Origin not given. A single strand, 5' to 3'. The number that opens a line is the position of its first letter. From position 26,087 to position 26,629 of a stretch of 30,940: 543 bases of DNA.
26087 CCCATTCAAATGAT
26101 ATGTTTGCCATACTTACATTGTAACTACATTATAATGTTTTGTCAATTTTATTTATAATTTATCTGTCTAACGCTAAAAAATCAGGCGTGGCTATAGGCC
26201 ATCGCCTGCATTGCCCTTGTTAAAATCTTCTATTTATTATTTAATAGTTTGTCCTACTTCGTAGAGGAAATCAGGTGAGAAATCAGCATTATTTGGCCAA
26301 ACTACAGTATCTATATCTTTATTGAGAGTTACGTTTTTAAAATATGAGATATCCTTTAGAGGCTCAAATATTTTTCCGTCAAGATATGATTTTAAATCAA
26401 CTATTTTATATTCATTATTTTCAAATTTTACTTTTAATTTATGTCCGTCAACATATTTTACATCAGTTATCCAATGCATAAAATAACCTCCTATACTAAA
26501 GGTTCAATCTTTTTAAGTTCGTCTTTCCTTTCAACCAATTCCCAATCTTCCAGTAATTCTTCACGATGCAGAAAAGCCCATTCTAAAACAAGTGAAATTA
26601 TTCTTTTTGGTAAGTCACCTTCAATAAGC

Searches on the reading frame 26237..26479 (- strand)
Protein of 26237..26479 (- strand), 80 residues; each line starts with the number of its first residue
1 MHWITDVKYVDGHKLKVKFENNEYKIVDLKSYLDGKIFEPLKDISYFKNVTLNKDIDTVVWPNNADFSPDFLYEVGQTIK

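Call 69: search_protein_families(library=pfam, proteins=[window:26237-26479:-], max_evalue=0.01)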
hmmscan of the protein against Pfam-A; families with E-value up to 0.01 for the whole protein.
window:26237-26479:- (80 aa): 1 family
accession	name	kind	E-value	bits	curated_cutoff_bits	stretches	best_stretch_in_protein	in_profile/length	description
PF10387.14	DUF2442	-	3.5e-15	56.4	23.9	1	4-74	1-68/72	Protein of unknown function (DUF2442)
